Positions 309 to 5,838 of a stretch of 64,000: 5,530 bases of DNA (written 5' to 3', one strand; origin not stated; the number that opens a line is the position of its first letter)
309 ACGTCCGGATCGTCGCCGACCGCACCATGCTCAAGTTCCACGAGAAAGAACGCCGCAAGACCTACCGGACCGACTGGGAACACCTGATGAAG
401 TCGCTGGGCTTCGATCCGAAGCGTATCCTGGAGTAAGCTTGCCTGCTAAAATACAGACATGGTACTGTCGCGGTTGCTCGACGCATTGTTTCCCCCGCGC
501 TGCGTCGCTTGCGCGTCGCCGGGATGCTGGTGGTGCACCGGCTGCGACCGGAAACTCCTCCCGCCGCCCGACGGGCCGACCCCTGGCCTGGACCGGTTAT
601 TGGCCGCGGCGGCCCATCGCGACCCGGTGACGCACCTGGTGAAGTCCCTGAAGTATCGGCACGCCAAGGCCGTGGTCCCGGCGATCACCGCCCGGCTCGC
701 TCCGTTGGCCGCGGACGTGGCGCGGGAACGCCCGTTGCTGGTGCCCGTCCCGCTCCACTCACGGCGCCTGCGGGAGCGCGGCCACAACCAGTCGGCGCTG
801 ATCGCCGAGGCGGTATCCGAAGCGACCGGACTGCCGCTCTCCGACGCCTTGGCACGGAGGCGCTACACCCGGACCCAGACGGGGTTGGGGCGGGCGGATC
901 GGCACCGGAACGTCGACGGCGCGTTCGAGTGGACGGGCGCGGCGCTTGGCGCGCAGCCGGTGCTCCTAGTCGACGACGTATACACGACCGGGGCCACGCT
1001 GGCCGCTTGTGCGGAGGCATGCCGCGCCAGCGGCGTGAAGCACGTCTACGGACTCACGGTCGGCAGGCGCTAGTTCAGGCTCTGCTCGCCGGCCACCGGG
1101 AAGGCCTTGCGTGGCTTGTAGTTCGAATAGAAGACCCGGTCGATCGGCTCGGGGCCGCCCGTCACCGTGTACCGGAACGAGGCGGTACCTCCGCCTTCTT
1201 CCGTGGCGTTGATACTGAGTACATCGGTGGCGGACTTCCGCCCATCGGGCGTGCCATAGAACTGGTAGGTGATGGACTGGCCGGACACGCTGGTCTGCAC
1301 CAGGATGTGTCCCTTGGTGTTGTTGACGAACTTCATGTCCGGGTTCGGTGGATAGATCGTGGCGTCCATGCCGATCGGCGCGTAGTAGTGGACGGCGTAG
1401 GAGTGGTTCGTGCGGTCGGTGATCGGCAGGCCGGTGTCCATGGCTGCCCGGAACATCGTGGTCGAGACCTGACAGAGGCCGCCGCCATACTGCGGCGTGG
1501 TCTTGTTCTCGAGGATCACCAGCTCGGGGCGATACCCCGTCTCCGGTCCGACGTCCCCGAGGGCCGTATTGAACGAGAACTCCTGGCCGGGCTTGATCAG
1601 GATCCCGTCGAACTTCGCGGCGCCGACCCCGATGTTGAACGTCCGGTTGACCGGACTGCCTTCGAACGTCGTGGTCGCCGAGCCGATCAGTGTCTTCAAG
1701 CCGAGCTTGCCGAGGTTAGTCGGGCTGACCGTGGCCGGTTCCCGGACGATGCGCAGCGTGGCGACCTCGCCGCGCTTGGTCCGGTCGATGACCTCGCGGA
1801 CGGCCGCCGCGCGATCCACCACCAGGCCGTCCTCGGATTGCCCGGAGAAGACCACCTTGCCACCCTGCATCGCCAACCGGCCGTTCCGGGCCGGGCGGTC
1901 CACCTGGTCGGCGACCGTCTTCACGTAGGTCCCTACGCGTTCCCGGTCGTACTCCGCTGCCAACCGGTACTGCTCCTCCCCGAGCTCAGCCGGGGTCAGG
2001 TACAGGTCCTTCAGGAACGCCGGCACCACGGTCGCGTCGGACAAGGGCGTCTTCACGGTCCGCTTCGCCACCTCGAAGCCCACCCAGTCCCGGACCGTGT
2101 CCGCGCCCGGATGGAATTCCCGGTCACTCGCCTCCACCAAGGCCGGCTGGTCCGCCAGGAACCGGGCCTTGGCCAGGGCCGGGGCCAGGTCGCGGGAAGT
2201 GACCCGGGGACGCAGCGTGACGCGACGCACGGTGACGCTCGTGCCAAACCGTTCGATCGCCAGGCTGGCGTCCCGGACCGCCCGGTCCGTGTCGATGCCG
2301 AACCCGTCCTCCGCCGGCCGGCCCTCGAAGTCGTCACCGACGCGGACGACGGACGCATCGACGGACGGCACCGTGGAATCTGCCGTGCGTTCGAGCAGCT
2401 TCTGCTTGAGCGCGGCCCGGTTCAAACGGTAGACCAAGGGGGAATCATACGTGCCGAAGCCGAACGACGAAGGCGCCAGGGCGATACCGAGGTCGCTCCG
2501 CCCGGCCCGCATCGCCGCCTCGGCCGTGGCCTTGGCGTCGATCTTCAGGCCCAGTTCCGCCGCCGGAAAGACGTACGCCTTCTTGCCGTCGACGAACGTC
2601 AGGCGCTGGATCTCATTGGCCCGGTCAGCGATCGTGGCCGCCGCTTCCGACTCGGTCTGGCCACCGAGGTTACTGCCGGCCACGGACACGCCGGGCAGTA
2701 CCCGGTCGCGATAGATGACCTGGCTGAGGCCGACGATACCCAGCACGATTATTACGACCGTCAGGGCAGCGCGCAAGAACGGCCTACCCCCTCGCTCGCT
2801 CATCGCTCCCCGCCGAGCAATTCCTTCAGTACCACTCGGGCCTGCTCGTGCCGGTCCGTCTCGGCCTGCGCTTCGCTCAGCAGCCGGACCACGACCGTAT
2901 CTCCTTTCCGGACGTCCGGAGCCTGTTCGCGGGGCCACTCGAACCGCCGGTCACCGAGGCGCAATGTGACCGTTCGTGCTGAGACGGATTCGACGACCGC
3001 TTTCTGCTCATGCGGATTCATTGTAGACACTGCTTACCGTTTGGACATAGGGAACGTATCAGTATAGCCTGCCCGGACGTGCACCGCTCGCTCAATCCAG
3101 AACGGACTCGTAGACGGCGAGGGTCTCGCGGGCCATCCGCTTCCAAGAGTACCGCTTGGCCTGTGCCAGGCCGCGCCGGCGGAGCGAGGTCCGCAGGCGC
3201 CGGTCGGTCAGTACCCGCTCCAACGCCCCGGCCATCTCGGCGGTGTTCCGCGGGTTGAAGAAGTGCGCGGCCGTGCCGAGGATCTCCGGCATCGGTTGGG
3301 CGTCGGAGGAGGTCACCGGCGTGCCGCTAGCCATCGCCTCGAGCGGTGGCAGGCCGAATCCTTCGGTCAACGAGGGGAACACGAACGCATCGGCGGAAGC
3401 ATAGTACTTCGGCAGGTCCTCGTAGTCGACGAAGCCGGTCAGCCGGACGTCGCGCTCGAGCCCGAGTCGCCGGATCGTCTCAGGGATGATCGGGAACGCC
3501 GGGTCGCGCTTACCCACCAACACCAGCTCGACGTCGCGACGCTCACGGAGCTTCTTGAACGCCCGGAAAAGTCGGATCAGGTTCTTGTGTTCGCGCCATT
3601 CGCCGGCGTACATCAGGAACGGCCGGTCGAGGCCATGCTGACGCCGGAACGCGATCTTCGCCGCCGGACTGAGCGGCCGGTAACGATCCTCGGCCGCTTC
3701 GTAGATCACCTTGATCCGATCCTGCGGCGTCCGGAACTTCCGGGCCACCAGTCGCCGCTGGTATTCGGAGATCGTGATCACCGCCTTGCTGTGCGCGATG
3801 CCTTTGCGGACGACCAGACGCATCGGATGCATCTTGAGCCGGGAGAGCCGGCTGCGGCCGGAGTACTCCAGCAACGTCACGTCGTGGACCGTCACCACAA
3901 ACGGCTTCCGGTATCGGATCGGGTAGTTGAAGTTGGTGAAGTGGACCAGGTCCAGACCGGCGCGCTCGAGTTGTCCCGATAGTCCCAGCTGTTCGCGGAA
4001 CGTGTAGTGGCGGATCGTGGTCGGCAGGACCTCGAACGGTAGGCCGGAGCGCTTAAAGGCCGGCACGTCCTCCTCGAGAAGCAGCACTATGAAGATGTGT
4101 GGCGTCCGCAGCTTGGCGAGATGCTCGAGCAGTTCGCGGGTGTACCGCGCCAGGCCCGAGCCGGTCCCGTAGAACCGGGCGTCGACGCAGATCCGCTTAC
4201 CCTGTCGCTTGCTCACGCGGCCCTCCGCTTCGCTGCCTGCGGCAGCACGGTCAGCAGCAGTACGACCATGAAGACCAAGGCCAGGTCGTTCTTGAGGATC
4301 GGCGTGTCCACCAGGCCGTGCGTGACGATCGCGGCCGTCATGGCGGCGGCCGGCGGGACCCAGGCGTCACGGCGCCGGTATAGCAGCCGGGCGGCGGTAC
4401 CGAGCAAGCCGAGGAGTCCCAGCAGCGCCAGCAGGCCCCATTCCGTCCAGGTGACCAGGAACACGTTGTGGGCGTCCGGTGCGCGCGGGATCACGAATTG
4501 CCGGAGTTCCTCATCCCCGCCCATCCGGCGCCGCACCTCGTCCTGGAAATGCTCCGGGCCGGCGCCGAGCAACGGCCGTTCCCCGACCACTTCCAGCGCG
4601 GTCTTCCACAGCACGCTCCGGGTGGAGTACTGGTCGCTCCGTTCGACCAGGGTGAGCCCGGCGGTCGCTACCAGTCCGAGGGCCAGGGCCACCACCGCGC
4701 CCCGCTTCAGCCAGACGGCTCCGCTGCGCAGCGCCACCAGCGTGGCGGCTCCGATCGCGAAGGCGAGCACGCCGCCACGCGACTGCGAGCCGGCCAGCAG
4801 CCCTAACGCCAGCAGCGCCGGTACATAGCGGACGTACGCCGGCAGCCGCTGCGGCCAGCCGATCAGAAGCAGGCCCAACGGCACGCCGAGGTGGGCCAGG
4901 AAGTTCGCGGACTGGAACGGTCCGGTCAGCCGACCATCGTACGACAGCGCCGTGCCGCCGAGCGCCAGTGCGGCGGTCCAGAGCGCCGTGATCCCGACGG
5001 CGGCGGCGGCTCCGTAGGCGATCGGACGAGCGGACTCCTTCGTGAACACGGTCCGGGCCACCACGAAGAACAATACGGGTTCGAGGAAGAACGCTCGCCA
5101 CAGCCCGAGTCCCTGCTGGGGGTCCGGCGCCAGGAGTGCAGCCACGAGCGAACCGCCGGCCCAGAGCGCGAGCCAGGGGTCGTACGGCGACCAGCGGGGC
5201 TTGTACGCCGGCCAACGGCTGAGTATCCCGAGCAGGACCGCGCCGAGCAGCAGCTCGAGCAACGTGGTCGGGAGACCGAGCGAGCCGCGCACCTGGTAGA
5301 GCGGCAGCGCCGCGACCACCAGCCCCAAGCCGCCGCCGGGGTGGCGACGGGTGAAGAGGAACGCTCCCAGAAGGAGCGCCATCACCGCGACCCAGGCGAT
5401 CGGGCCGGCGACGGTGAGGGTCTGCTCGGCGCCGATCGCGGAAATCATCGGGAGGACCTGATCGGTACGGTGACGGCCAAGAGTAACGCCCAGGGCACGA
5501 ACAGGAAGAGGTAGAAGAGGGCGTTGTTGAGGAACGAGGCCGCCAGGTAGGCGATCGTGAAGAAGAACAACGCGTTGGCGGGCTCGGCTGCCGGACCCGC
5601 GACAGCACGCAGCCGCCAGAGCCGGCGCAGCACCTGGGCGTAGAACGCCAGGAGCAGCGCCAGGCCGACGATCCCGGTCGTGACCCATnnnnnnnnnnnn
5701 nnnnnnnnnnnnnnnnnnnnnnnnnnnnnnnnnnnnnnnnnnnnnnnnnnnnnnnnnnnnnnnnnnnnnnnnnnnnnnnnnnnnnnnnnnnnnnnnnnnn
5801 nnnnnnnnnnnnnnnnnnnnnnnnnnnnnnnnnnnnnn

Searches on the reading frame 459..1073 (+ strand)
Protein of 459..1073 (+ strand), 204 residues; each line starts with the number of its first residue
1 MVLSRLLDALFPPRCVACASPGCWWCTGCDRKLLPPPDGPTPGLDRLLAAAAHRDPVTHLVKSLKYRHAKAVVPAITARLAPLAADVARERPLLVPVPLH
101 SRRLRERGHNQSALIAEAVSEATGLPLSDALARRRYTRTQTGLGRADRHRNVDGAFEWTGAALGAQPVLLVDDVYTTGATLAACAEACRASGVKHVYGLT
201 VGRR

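Call 24: search_protein_families(library=pfam, max_evalue=0.0001, proteins=[window:459-1073:+])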
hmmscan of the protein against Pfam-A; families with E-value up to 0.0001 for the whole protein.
window:459-1073:+ (204 aa): 0 families

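Call 31: search_protein_families(library=ncbifam, max_evalue=0.1, proteins=[window:459-1073:+])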
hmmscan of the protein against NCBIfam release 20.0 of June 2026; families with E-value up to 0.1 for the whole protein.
window:459-1073:+ (204 aa): 18 families
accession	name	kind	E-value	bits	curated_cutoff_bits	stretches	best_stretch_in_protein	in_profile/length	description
TIGR00201.1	comF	subfamily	5e-24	85.3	233.55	1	47-201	35-188/190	ComF family protein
NF008616.0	PRK11595.1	equivalog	3.7e-23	82.2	304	1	14-201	36-223/227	DNA utilization protein GntX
NF005537.0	PRK07199.1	subfamily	5.3e-05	22.4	322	1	161-197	207-243/301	ribose-phosphate diphosphokinase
NF002620.0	PRK02277.1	subfamily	0.00041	20.1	115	1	123-196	96-172/201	orotate phosphoribosyltransferase-like protein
NF006605.0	PRK09162.1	equivalog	0.0011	18.4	181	1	162-197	95-130/183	hypoxanthine-guanine phosphoribosyltransferase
TIGR01251.1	ribP_PPkin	subfamily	0.0032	16.4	113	1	167-197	212-242/309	ribose-phosphate diphosphokinase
NF002095.0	PRK00934.1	equivalog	0.011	14.9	296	1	166-198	206-238/287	ribose-phosphate diphosphokinase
NF002636.0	PRK02304.1-5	equivalog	0.012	15.1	125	1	166-195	118-147/176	adenine phosphoribosyltransferase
NF002686.0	PRK02458.1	equivalog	0.013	15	506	1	166-199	219-252/323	ribose-phosphate diphosphokinase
TIGR00336.1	pyrE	equivalog_domain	0.015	15.1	106.8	1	159-194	102-137/173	orotate phosphoribosyltransferase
NF002635.0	PRK02304.1-4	subfamily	0.016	14.8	146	1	166-194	116-144/188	adenine phosphoribosyltransferase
NF040646.1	HPT_Archaea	equivalog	0.029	14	200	1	166-194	115-143/184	hypoxanthine/guanine phosphoribosyltransferase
NF002320.0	PRK01259.1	subfamily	0.031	13.6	297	1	166-198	215-247/316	ribose-phosphate diphosphokinase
NF005592.0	PRK07322.1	subfamily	0.032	13.6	143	1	162-193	117-148/180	adenine phosphoribosyltransferase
TIGR01134.1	purF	equivalog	0.034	13.5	350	1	115-197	284-364/432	amidophosphoribosyltransferase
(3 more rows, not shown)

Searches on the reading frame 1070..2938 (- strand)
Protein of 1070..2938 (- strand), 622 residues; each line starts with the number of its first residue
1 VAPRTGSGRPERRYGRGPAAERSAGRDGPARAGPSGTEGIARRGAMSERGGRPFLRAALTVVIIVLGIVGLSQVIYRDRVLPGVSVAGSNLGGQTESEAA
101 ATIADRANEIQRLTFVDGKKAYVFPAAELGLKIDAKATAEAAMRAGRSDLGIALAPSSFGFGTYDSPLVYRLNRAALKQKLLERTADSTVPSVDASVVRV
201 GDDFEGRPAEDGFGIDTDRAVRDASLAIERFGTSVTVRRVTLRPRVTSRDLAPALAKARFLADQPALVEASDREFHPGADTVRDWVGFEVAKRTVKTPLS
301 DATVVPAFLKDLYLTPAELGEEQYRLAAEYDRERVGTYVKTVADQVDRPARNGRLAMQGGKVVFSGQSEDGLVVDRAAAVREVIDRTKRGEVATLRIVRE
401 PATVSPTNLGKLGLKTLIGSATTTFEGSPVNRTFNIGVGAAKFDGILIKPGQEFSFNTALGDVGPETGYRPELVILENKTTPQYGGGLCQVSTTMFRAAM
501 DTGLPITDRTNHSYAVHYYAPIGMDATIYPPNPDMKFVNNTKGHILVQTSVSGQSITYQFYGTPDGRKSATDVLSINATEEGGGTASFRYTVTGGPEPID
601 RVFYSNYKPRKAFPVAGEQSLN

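Call 24: search_protein_families(library=pfam, max_evalue=0.0001, proteins=[window:1070-2938:-])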
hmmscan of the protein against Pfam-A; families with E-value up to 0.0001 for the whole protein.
window:1070-2938:- (622 aa): 2 families
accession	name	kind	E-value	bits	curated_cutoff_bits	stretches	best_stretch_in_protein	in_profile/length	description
PF04294.18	VanW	-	2.3e-42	144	27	1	431-561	1-130/130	VanW like protein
PF12229.13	PG_binding_4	-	2.2e-18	67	22.1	2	122-228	1-108/117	Putative peptidoglycan binding domain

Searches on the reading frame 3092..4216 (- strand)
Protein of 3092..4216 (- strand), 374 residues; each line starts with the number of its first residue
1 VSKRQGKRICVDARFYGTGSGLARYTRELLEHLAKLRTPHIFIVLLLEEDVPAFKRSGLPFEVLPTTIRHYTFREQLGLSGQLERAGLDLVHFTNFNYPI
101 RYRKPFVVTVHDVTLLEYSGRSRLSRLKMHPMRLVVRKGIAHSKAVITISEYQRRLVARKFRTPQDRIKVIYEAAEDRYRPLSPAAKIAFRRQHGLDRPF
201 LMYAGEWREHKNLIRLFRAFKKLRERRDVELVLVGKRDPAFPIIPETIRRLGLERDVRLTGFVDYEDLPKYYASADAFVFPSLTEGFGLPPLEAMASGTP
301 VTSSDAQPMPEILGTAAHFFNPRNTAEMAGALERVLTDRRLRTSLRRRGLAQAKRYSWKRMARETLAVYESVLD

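Call 24: search_protein_families(library=pfam, max_evalue=0.0001, proteins=[window:3092-4216:-])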
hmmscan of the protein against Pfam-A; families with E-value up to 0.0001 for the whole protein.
window:3092-4216:- (374 aa): 6 families
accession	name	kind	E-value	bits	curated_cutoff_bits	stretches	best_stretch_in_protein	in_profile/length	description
PF00534.26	Glycos_transf_1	-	6.3e-33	114.2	26.4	1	191-349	6-169/172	Glycosyl transferases group 1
PF13692.12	Glyco_trans_1_4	-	4.1e-31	108.6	27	1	199-338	2-142/142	Glycosyl transferases group 1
PF13439.12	Glyco_transf_4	-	4.3e-14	53.3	28.5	1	20-172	2-163/170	Glycosyltransferase Family 4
PF13579.12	Glyco_trans_4_4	-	2.1e-12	48.1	29.7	1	20-171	1-155/158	Glycosyl transferase 4-like domain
PF13524.12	Glyco_trans_1_2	-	7.8e-10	39.3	25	1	219-366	5-143/144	Glycosyl transferase-like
PF20706.3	GT4-conflict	-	1.3e-09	38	26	1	208-340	209-359/385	Family 4 Glycosyltransferase in conflict systems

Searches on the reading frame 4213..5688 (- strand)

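Call 24: search_protein_families(library=pfam, max_evalue=0.0001, proteins=[window:4213-5688:-])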
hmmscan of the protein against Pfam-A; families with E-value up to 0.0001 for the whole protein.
window:4213-5688:- (491 aa): 1 family
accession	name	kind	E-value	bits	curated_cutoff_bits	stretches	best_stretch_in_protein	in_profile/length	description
PF04932.20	Wzy_C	-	5.2e-15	56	31.7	1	291-425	3-148/149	O-Antigen ligase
